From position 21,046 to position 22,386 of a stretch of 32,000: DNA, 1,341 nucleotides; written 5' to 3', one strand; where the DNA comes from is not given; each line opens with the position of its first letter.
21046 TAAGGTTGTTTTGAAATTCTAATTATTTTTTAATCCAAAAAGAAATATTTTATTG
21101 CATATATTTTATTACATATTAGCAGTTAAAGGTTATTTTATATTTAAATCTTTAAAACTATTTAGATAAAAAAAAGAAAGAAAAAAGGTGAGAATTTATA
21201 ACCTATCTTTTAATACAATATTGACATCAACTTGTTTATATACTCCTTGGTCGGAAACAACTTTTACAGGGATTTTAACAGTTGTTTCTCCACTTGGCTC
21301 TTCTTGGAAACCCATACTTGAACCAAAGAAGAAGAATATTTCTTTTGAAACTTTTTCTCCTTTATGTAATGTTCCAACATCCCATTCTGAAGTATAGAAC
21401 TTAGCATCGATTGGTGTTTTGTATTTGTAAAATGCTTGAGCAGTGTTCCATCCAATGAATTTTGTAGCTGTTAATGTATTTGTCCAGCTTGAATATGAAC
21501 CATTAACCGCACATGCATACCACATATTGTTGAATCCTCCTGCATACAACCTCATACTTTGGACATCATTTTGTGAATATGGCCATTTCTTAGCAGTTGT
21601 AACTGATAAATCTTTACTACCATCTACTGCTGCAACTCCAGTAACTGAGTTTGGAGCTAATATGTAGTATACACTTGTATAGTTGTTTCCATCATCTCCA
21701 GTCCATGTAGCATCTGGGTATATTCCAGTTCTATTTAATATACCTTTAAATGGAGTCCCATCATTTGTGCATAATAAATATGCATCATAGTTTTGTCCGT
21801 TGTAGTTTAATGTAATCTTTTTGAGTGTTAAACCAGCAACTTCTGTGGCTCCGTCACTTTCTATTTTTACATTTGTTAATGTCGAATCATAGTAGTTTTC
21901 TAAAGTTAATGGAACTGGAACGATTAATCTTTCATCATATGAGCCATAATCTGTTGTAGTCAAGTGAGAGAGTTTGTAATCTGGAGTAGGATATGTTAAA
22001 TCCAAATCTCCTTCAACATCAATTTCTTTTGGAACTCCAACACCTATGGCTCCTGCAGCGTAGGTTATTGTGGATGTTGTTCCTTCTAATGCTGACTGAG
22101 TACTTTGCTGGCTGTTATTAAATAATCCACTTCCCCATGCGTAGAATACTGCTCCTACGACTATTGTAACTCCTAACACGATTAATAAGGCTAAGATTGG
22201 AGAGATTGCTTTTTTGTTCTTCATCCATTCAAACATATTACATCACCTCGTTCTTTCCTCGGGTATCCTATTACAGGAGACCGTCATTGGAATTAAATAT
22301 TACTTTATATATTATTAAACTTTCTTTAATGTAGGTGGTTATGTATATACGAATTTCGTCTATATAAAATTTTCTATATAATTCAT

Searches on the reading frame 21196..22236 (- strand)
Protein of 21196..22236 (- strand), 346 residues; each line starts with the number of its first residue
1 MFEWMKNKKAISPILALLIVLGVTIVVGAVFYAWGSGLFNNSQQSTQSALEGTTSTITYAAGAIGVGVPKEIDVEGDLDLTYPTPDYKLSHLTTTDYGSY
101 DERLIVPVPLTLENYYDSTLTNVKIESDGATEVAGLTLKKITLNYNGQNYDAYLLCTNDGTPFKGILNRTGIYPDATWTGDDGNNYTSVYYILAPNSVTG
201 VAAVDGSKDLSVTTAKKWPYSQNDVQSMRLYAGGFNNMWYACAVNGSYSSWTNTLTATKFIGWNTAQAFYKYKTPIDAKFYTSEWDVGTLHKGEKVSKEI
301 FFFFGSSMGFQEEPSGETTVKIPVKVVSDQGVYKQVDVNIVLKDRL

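Call 4: search_protein_families(library=pfam, proteins=[window:21196-22236:-], max_evalue=0.01)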
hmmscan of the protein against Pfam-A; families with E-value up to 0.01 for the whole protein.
window:21196-22236:- (346 aa): 0 families

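Call 26: search_protein_families(library=ncbifam, proteins=[window:21196-22236:-], max_evalue=1)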
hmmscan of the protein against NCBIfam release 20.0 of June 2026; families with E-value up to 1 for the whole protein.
window:21196-22236:- (346 aa): 3 families
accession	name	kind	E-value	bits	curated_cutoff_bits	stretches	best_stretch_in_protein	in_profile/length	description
NF046073.1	UpsA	equivalog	5.5e-09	36.3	130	1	8-49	1-42/136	pilin subunit UpsA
TIGR02537.2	arch_flag_Nterm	domain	1.3e-06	27.8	20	1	7-39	1-33/33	archaellin/type IV pilin N-terminal domain-containing protein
TIGR01112.1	mtrD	equivalog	0.0097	15.6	126.85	1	15-71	80-136/223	tetrahydromethanopterin S-methyltransferase subunit D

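Call 33: find_related_loci(query=window:21196-22236:-, collection=metagenome_contigs, flank=1500)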
Query window:21196-22236:- (346 aa) in metagenome_contigs; peptide patterns used: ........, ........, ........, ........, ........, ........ (x = any residue, [..] = any of these).
226 stretches matched a pattern; 2 encode a relative of the query (tblastn E <= 1e-3); 2 distinct loci.
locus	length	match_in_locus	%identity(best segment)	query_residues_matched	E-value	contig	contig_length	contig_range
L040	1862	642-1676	84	1-345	0e+0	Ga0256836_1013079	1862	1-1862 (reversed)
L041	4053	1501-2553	80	1-345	7e-175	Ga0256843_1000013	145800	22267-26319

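Call 50: search_solved_structures(query=window:21196-22236:-, max_evalue=1)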
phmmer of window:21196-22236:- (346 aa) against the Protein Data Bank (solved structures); distinct sequences matched with E-value up to 1: 1.
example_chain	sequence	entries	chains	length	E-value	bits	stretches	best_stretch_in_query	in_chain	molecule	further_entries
9etn_A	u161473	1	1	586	0.17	14.5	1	116-242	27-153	Cartilage acidic protein 1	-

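Call 55: find_encoding_contigs(protein=window:21196-22236:-, flank=3000, max_places=10)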
Protein window:21196-22236:- (346 aa): 4 contigs read that carry it; 4 places shown.
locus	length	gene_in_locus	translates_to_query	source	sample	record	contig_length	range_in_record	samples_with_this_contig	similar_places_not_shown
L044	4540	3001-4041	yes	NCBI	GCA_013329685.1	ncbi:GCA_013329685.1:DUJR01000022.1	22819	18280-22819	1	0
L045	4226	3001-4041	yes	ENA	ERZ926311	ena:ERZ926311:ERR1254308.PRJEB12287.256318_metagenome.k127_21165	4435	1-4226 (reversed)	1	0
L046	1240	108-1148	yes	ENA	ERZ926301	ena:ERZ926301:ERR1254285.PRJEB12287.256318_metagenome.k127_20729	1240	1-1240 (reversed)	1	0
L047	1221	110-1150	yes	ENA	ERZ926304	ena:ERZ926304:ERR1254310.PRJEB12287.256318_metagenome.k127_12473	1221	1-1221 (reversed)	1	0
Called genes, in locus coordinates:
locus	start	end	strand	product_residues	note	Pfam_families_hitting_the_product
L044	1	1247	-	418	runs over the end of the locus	PF00571:CBS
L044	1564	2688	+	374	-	-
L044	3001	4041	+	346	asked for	-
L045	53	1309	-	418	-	PF00571:CBS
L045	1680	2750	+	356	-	-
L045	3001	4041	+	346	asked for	-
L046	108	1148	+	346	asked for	-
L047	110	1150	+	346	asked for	-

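Call 61: predict_structure(protein=window:21196-22236:-)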
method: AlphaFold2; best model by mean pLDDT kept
length: 346 residues; sequences in the alignment: 1
mean_pLDDT: 35.1   pTM: 0.22
mean pLDDT of the five models: 35.1, 33.1, 32.2, 31.0, 28.9
residues with pLDDT >= 90: 0; 70-90: 21; 50-70: 17; < 50: 308
segments of 3 or more residues with pLDDT < 50: 37-157, 160-346
pLDDT, mean of each block of 10 residues (from residue 1): 57 76 83 59 34 24 23 27 24 23 24 25 30 42 39 46 35 32 31 26 25 23 25 25 32 32 28 26 27 28 34 43 41 43 39
secondary structure, 60 per line:
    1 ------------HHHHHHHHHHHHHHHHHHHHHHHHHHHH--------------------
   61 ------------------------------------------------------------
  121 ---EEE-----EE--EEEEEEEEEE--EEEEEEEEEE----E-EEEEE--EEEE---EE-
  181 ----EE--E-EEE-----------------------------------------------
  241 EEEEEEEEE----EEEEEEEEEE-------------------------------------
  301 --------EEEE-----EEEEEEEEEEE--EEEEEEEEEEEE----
elements in order: H13-40 E124-126 E136-145 E148-157 E164-168 E171-174 E191-193 E241-249 E254-263 E309-312 E318-328 E331-342
